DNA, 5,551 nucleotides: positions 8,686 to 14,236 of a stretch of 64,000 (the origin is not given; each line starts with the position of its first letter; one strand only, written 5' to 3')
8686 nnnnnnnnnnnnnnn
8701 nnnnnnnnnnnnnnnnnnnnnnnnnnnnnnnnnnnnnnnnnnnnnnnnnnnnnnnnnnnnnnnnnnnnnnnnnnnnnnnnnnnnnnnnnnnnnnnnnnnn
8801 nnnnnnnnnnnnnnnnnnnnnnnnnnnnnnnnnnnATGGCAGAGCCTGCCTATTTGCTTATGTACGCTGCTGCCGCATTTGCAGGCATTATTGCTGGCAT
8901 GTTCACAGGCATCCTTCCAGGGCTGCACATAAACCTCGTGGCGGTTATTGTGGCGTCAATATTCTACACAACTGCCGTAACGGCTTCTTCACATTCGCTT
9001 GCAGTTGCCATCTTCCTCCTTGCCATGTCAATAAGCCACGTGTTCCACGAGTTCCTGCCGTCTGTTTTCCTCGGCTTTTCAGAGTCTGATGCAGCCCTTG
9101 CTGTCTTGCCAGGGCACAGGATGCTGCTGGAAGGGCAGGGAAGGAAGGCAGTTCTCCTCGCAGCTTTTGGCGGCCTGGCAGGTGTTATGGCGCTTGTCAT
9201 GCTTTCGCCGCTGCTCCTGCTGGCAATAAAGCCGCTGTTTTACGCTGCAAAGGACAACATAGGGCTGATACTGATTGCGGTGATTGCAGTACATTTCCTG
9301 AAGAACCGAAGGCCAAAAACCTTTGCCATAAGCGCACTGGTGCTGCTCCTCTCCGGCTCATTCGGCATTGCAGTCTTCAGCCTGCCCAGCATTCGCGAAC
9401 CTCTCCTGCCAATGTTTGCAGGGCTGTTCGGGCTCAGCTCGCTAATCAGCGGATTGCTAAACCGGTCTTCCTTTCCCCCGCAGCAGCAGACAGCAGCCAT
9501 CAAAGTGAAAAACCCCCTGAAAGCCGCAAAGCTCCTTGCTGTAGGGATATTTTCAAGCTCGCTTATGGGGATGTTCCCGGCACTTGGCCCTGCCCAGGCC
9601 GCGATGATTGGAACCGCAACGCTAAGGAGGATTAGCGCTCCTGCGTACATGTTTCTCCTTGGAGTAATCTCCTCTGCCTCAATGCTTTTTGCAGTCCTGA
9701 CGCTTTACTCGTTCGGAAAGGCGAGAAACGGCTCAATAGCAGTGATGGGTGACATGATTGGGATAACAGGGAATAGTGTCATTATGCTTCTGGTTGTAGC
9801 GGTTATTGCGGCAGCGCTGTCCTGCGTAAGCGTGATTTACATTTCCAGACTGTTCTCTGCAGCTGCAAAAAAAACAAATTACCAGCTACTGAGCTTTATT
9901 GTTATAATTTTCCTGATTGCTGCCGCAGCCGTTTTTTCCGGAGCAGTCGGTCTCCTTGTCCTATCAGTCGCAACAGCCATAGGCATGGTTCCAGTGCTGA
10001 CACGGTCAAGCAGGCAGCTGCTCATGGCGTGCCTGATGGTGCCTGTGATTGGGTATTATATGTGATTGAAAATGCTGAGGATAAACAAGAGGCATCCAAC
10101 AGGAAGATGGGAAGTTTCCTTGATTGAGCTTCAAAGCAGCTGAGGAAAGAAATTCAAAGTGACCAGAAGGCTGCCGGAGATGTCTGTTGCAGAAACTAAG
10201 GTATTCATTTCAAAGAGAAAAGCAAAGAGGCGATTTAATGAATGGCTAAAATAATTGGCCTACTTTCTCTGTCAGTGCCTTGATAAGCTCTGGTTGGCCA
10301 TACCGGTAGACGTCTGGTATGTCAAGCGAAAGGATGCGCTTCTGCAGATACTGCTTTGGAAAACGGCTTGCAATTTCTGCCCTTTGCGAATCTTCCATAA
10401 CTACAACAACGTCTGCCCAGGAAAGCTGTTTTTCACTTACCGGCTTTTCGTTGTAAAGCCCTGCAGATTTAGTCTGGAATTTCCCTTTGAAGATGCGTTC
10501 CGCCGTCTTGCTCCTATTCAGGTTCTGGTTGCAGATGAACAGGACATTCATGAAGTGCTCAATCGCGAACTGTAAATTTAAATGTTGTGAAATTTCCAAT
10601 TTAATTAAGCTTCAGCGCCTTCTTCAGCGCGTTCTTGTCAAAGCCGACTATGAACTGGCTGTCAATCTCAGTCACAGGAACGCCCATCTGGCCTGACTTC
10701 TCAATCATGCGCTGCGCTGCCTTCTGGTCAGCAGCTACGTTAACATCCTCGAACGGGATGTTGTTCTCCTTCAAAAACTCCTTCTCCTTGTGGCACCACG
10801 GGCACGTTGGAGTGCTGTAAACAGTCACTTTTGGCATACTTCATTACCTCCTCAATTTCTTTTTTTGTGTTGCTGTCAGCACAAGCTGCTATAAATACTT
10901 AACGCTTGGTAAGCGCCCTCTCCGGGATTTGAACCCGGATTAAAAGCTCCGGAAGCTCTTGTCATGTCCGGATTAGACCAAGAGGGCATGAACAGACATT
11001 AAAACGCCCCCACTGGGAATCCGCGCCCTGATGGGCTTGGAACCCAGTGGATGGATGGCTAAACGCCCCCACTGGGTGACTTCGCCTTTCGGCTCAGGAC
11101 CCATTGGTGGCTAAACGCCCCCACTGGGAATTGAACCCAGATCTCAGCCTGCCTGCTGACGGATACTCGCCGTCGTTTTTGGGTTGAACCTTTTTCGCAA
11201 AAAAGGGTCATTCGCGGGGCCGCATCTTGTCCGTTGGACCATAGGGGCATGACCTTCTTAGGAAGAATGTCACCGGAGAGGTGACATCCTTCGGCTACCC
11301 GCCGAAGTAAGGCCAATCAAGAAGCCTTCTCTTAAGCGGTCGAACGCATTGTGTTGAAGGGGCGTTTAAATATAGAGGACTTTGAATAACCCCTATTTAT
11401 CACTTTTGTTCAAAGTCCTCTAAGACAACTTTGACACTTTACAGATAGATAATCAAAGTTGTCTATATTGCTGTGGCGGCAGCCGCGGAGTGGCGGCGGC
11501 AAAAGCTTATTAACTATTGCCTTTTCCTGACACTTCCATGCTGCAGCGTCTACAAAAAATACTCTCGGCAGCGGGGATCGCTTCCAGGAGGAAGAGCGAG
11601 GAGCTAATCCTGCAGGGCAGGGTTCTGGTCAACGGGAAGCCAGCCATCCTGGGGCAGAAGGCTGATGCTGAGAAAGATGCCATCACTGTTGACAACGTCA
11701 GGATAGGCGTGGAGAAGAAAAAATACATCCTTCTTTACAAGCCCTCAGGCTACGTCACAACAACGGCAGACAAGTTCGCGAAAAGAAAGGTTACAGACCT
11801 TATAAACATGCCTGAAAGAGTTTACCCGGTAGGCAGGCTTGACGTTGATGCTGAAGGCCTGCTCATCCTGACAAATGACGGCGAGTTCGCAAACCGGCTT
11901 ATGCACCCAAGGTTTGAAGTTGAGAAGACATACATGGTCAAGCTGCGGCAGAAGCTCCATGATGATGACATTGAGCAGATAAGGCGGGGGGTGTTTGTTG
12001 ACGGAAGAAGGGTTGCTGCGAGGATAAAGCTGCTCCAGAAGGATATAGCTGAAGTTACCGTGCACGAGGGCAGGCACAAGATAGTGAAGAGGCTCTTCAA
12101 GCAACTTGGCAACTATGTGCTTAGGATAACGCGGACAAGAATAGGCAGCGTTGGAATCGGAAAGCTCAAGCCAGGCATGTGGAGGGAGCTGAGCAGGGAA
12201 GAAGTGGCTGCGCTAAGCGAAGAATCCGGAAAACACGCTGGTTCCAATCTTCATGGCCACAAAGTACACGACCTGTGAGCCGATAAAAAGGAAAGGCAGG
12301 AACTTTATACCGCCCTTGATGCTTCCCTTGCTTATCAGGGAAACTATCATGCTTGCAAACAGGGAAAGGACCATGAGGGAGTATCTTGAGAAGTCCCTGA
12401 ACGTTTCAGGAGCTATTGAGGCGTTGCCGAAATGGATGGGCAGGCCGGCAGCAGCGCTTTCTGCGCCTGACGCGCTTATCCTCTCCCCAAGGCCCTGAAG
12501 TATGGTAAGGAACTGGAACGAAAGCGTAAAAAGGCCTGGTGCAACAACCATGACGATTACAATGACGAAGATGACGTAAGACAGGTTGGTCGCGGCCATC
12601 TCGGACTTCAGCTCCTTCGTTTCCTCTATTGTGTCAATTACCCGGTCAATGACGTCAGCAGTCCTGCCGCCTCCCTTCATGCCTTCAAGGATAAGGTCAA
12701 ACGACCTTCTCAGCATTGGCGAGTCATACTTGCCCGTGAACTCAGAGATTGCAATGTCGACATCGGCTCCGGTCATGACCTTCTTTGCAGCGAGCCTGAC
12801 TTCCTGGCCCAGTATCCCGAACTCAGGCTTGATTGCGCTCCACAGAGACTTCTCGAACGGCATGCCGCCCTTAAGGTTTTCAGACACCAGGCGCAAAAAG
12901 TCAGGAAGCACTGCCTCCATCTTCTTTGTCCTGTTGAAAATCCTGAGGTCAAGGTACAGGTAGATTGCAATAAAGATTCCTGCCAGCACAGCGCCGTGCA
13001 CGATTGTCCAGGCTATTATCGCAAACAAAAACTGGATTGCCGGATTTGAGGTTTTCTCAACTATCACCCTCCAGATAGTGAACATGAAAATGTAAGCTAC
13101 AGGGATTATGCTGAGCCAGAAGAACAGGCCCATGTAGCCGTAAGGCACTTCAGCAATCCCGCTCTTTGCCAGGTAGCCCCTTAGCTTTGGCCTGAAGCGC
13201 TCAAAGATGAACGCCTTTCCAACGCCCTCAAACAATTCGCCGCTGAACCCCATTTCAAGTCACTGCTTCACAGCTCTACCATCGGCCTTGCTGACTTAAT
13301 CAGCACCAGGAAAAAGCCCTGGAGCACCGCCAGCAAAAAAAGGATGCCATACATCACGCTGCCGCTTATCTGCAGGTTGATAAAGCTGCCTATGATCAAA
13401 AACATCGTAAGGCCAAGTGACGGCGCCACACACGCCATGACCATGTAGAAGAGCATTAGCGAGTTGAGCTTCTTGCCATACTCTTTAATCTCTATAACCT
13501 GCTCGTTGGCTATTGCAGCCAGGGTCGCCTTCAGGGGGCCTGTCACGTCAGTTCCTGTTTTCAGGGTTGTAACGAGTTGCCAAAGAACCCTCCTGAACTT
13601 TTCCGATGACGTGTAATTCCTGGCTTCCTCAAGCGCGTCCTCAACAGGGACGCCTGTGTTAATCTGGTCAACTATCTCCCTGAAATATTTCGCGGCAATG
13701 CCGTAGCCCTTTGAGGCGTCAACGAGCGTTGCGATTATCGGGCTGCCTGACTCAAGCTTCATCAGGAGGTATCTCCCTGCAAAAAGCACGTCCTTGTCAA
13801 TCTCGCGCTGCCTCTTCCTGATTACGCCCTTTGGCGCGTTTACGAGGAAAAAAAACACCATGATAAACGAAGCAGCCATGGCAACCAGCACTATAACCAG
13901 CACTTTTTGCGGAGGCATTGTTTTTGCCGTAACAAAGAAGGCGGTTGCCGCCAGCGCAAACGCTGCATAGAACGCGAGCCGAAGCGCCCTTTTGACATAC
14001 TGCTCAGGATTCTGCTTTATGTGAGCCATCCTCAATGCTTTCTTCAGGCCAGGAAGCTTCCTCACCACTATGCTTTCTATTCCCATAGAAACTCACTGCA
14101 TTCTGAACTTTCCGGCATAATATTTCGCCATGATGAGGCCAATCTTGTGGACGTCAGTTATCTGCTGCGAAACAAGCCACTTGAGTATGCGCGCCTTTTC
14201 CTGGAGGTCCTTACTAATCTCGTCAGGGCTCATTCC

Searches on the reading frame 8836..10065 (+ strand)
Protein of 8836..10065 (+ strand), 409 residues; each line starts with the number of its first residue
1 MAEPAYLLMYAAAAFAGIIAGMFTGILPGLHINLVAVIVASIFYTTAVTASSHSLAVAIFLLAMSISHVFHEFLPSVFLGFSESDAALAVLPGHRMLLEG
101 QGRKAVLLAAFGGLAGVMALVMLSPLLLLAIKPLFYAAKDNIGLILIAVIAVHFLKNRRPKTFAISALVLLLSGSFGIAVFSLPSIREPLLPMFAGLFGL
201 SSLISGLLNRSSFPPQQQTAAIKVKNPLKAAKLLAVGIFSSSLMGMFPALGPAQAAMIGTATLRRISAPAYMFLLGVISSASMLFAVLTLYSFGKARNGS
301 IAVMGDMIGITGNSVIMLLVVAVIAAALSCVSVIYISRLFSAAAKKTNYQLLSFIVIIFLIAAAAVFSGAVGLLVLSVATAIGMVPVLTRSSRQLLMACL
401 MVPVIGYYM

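Call 66: search_protein_families(library=pfam, proteins=[window:8836-10065:+], max_evalue=0.00001)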
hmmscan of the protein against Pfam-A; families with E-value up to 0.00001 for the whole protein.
window:8836-10065:+ (409 aa): 1 family
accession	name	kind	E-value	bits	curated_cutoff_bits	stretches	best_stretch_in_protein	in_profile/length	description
PF01970.21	TctA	-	5.6e-38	131.1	28.9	1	13-394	3-419/423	Tripartite tricarboxylate transporter TctA family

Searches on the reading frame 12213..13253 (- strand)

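Call 66: search_protein_families(library=pfam, proteins=[window:12213-13253:-], max_evalue=0.00001)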
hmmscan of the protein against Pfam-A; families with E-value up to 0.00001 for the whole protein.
window:12213-13253:- (346 aa): 1 family
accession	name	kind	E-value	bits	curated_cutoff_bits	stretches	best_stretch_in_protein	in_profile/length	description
PF00482.28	T2SSF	-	3.6e-12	46.8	25.2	1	119-242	1-121/125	Type II secretion system (T2SS), protein F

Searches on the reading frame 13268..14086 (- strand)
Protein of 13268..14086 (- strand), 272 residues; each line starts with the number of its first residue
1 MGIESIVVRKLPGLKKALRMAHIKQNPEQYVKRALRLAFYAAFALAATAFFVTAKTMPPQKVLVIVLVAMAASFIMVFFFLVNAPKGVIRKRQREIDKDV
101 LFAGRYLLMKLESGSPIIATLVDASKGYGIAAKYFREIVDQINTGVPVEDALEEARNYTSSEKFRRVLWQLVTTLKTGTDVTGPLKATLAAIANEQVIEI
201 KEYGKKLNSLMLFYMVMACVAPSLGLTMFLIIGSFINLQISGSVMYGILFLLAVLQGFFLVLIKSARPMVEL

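Call 66: search_protein_families(library=pfam, proteins=[window:13268-14086:-], max_evalue=0.00001)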
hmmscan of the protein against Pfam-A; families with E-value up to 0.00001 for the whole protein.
window:13268-14086:- (272 aa): 1 family
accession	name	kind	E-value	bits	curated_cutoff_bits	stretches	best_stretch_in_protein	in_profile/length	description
PF00482.28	T2SSF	-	7.8e-10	39.2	25.2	1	105-226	3-122/125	Type II secretion system (T2SS), protein F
